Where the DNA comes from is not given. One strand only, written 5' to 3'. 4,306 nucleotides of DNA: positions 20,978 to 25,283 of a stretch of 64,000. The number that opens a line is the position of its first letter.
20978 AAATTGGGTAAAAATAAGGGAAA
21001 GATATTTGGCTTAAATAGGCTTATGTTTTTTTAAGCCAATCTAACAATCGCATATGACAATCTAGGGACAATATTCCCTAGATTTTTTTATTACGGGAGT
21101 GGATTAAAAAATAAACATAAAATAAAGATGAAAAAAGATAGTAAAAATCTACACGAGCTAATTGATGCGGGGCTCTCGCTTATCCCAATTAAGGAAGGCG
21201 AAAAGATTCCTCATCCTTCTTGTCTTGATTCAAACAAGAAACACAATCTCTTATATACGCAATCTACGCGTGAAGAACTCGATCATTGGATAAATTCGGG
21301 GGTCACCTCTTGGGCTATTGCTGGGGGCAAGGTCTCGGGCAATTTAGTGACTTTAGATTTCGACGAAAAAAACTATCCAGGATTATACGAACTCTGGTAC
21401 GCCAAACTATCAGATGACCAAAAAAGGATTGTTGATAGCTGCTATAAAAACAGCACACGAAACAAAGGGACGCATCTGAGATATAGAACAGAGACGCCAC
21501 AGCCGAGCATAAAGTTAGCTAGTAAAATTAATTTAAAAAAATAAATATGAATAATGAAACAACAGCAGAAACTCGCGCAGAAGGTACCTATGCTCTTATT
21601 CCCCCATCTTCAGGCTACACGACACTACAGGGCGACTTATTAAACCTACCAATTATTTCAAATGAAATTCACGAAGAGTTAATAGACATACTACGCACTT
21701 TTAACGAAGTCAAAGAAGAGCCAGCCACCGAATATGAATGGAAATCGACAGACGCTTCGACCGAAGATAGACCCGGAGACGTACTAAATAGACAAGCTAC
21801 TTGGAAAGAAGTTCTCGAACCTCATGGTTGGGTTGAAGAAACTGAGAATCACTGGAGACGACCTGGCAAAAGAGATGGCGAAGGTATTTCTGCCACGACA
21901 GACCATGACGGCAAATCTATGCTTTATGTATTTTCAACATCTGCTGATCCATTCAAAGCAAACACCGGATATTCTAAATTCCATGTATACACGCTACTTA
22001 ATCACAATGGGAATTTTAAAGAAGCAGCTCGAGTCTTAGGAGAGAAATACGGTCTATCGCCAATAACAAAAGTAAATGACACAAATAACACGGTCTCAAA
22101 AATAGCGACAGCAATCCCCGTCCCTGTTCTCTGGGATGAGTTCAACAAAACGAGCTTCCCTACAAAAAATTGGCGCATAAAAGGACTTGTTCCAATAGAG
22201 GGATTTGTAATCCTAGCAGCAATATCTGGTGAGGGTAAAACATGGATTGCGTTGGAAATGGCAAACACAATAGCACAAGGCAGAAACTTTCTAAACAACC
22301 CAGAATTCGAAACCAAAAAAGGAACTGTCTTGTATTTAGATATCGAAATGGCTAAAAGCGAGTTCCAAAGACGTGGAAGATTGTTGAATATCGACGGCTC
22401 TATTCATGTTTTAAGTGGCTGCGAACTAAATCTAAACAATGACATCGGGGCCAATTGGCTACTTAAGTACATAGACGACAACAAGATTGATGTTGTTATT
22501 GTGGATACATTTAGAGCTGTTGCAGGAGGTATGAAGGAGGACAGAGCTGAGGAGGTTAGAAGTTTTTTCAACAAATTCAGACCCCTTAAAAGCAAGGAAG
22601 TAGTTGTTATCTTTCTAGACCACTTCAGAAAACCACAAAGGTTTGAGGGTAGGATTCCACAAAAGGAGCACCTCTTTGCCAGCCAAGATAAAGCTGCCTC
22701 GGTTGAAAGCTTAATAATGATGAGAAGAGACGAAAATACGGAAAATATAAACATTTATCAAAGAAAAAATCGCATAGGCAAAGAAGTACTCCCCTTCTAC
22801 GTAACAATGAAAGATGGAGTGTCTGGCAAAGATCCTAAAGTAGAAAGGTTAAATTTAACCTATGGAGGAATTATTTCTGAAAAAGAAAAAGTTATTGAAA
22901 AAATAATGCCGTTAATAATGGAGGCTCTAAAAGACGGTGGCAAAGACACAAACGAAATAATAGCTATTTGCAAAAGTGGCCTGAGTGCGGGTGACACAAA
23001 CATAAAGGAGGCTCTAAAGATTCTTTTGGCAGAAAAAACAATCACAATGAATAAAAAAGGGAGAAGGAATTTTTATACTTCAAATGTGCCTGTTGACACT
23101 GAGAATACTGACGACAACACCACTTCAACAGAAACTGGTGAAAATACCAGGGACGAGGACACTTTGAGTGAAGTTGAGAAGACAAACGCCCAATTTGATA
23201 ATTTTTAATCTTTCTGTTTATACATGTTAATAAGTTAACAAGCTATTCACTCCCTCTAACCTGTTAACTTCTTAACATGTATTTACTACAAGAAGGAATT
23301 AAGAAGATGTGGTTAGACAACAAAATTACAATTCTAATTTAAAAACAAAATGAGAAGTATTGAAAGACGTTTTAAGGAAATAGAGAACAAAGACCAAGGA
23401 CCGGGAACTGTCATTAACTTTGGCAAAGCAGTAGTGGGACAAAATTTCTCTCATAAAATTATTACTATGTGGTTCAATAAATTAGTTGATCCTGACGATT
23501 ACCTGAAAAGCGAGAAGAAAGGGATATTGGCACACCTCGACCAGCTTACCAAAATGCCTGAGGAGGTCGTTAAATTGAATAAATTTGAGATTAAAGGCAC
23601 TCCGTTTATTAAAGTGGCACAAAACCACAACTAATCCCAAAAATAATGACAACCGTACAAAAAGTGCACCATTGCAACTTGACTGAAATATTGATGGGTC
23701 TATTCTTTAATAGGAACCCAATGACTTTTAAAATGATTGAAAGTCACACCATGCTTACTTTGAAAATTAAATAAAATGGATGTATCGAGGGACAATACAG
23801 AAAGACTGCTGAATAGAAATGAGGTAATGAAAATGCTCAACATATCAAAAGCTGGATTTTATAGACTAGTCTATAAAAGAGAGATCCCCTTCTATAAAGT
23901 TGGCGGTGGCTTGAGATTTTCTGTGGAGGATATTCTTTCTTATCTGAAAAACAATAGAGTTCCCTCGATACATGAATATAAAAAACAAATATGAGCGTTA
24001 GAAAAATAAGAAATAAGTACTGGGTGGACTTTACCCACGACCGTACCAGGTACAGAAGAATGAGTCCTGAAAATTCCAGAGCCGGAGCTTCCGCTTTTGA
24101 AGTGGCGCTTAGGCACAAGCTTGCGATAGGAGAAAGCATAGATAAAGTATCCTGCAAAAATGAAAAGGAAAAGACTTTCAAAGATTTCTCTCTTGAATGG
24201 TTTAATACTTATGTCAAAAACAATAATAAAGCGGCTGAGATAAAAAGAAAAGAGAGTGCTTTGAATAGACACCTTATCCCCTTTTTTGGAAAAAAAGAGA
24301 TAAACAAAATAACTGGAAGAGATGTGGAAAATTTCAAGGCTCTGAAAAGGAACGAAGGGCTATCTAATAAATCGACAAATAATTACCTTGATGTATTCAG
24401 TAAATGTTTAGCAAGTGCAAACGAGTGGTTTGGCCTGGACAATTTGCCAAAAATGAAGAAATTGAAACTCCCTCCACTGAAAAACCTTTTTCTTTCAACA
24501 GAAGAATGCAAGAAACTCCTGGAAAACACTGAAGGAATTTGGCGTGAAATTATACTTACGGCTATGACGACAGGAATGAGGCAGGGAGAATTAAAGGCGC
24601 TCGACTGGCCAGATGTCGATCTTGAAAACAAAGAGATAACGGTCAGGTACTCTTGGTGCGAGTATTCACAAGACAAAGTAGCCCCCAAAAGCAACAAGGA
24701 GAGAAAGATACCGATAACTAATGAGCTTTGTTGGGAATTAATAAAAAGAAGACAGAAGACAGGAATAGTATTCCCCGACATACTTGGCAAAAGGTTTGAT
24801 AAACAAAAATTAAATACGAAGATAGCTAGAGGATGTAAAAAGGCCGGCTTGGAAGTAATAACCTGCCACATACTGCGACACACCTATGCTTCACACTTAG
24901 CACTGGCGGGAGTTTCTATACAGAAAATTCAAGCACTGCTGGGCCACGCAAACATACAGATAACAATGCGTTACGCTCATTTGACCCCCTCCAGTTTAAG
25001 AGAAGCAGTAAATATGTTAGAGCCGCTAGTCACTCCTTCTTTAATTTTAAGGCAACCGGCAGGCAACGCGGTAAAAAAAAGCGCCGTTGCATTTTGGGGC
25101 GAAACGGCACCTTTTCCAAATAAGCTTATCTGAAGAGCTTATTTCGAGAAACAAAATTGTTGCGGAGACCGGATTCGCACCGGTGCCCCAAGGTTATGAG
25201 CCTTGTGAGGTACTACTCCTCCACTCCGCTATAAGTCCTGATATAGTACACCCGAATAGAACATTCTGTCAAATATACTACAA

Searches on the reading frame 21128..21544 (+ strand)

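Call 8: search_protein_families(library=pfam, proteins=[window:21128-21544:+], max_evalue=0.01)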
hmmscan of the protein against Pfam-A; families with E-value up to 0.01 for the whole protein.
window:21128-21544:+ (138 aa): 1 family
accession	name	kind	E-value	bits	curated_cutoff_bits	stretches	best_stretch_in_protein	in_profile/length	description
PF09250.16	Prim-Pol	-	0.00015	22.7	22.8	1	10-125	3-106/158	Bifunctional DNA primase/polymerase, N-terminal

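Call 20: search_protein_families(library=phrogs, proteins=[window:21128-21544:+], max_evalue=0.01)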
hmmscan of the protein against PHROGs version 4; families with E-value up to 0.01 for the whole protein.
window:21128-21544:+ (138 aa): 2 families
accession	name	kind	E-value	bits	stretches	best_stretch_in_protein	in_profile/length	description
phrog_19930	-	DNA, RNA and nucleotide metabolism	5.6e-13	49.1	1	9-133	15-136/865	DNA polymerase/primase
phrog_1156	-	DNA, RNA and nucleotide metabolism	0.0001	22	1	5-123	14-126/855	DNA primase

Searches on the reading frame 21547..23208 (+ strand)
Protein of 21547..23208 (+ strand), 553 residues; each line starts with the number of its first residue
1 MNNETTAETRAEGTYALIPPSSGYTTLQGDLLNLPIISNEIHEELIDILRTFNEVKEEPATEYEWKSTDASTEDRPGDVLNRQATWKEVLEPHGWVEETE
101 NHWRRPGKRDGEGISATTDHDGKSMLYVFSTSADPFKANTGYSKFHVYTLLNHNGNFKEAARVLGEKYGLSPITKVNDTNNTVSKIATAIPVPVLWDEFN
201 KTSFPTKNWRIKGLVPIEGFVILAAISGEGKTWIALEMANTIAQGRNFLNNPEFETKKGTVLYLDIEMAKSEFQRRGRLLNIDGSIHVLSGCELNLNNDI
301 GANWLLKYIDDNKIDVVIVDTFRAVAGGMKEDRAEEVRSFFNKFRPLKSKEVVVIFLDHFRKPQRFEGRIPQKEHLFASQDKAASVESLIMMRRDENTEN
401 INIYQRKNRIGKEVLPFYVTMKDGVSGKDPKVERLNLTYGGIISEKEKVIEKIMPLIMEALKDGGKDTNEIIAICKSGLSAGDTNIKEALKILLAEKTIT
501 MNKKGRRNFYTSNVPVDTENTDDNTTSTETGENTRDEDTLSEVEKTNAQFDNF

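Call 8: search_protein_families(library=pfam, proteins=[window:21547-23208:+], max_evalue=0.01)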
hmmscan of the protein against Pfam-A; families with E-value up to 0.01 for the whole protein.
window:21547-23208:+ (553 aa): 2 families
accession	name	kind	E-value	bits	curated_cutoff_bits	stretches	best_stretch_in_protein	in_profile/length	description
PF13481.12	AAA_25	-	1.2e-28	100.6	27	1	195-364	10-194/195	AAA domain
PF03796.21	DnaB_C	-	1.7e-05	24.8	27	1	212-276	14-66/255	DnaB-like helicase C terminal domain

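Call 20: search_protein_families(library=phrogs, proteins=[window:21547-23208:+], max_evalue=0.01)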
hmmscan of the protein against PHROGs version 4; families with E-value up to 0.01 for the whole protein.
window:21547-23208:+ (553 aa): 11 families
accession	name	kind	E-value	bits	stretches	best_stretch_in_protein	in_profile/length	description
phrog_19930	-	DNA, RNA and nucleotide metabolism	8.6e-31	108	1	6-173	163-334/865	DNA polymerase/primase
phrog_906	-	DNA, RNA and nucleotide metabolism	2.4e-24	87.1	2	189-395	498-699/872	DNA polymerase/primase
phrog_3123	-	unknown function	2.3e-18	67.1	1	198-399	321-544/583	-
phrog_6012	-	DNA, RNA and nucleotide metabolism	4.9e-15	56.7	1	199-365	127-298/447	DNA helicase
phrog_19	-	DNA, RNA and nucleotide metabolism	5.5e-14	53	1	201-421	336-571/621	DnaB-like replicative helicase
phrog_1284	-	unknown function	3.2e-12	47.4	1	206-396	23-225/306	-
phrog_2597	-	DNA, RNA and nucleotide metabolism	3.2e-08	33.6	1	211-362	360-516/747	DNA primase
phrog_6357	-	unknown function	2.8e-07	31.1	1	207-527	20-315/321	-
phrog_2850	-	unknown function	1.2e-06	28.7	1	195-267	134-204/465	-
phrog_6891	-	other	0.00047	20.8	1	226-362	50-160/310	ATPase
phrog_25693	-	unknown function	0.0082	15.8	0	199-276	31-107/405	-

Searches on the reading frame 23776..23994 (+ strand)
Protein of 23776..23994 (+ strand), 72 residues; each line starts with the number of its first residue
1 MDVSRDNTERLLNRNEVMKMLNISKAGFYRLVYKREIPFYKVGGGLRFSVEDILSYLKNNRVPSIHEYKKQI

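Call 8: search_protein_families(library=pfam, proteins=[window:23776-23994:+], max_evalue=0.01)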
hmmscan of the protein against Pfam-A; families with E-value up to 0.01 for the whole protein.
window:23776-23994:+ (72 aa): 1 family
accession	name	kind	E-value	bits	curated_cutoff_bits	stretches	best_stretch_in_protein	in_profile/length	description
PF12728.13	HTH_17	-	8.3e-13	48.8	27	1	12-61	2-51/51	Helix-turn-helix domain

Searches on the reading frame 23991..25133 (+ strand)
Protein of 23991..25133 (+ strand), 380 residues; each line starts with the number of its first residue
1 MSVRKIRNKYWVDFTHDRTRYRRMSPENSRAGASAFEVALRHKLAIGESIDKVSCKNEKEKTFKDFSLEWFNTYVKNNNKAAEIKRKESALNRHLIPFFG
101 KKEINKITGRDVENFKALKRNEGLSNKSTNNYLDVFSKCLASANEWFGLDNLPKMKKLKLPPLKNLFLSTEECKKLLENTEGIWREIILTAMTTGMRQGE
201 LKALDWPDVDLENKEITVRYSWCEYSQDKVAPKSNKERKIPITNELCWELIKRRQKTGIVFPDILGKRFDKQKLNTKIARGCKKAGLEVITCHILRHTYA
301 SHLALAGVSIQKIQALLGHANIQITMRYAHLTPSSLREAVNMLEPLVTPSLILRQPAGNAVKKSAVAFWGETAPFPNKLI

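Call 8: search_protein_families(library=pfam, proteins=[window:23991-25133:+], max_evalue=0.01)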
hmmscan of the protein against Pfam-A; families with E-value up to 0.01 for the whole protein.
window:23991-25133:+ (380 aa): 4 families
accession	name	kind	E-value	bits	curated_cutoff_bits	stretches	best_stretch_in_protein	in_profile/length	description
PF00589.27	Phage_integrase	-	1.5e-31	109.9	27.1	1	168-333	3-170/172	Phage integrase family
PF14659.12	Phage_int_SAM_3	-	6.1e-11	42.8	22.6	1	62-115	1-53/58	Phage integrase, N-terminal SAM-like domain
PF13102.12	Phage_int_SAM_5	-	0.0014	19.4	22.3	1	68-143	3-82/98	Phage integrase SAM-like domain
PF22022.2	Phage_int_M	-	0.0034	18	27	0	63-114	1-51/96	Phage integrase central domain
